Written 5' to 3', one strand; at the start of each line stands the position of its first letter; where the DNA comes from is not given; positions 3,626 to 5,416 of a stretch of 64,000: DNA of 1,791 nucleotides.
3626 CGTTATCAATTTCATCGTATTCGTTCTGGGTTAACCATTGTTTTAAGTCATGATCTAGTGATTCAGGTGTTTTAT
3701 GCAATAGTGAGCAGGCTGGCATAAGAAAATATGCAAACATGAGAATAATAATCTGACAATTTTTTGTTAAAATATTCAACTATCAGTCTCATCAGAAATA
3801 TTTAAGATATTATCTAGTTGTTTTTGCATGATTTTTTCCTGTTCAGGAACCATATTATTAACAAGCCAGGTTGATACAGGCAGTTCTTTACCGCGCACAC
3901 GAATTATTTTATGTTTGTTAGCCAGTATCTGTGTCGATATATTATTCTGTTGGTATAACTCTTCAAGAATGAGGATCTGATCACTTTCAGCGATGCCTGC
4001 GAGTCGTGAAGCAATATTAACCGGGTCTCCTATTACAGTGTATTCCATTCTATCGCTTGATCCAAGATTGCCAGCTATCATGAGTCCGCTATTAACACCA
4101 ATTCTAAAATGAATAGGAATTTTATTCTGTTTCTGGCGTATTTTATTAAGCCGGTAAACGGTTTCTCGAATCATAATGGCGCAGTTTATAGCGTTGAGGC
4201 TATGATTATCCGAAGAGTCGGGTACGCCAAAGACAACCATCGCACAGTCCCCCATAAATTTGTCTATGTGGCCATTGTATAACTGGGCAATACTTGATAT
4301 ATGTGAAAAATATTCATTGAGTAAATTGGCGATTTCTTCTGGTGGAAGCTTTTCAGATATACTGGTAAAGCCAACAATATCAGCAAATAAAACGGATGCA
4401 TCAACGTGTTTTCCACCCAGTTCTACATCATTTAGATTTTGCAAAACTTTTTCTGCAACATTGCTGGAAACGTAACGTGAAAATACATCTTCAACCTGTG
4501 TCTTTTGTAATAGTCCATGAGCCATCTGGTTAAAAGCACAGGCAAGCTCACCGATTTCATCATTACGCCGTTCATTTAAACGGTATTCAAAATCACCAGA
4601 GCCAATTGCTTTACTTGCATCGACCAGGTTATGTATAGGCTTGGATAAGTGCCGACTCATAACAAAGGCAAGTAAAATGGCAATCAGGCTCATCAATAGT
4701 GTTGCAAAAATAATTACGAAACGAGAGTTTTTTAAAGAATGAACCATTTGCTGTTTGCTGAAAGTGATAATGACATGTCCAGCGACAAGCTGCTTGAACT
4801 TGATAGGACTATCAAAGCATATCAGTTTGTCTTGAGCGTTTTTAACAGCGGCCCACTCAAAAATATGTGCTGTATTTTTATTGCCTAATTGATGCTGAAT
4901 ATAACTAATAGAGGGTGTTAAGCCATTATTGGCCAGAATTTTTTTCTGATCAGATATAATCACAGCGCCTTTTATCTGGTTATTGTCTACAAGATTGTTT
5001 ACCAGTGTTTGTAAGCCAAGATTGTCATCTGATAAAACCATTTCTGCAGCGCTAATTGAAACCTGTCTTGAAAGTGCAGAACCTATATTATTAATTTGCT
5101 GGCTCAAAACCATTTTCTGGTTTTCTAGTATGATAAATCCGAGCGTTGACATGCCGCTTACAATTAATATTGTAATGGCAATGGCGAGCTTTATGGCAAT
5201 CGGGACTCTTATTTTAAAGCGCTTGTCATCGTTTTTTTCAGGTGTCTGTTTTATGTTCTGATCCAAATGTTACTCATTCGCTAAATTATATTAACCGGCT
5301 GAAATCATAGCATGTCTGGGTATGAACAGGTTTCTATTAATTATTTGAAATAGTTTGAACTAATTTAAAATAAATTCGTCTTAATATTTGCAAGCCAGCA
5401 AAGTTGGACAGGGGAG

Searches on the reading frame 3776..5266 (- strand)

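Call 86: search_protein_families(library=ncbifam, proteins=[window:3776-5266:-], max_evalue=0.00001)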
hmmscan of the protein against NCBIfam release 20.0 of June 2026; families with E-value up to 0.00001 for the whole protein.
window:3776-5266:- (496 aa): 23 families
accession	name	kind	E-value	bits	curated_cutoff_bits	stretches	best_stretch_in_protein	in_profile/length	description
NF033092.0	HK_WalK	equivalog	2e-18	66.3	725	1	23-260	13-254/594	cell wall metabolism sensor histidine kinase WalK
NF012163.2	BaeS_SmeS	equivalog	1.8e-15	56.8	500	1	179-258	163-239/457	sensor histidine kinase efflux regulator BaeS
NF053592.1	HK_near_YfiR_like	equivalog_domain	7e-15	55.2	194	1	30-248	14-217/223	sensor histidine kinase, YfiR-like protein-associated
NF007837.0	PRK10549.1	equivalog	1.1e-13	50.7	603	1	167-267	156-248/466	envelope stress sensor histidine kinase BaeS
NF038263.1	prot_phos_SiaA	equivalog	1.5e-12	46.9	700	1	183-296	310-419/658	biofilm regulation protein phosphatase SiaA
NF041210.1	his_kin_PieS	equivalog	6.2e-12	45.2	850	1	43-254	25-238/474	two component system sensor histidine kinase PieS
NF040691.1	MtrAB_MtrB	equivalog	8.4e-12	44.9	450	1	116-258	117-263/507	MtrAB system histidine kinase MtrB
NF047496.1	HK_LIC11548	equivalog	2.7e-11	43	750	1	171-256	266-348/589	LIC_11548 family sensor histidine kinase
NF007423.1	PRK09966.1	equivalog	2.6e-10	39.8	325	1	32-251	13-220/390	diguanylate cyclase DgcN/YfiN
NF008184.0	PRK10935.1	equivalog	3.1e-10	39.3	553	1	178-254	147-224/565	nitrate/nitrite two-component system sensor histidine kinase NarQ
NF007004.0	PRK09467.1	equivalog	4.9e-10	38.8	415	1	16-254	5-227/440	two-component system sensor histidine kinase EnvZ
NF011874.0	PRK15347.1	equivalog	8.2e-10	37.4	852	1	83-252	202-366/921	two component system sensor kinase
TIGR01386.1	cztS_silS_copS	subfamily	1.9e-09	37.1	292.55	1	30-254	14-236/457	heavy metal sensor histidine kinase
NF045911.1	TCSHisKinNblS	equivalog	9.2e-09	34.2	1000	1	172-253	170-251/621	two-component system sensor histidine kinase NblS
NF008312.0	PRK11100.1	equivalog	1.1e-08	34.4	356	1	151-261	150-259/477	two-component system sensor histidine kinase CreC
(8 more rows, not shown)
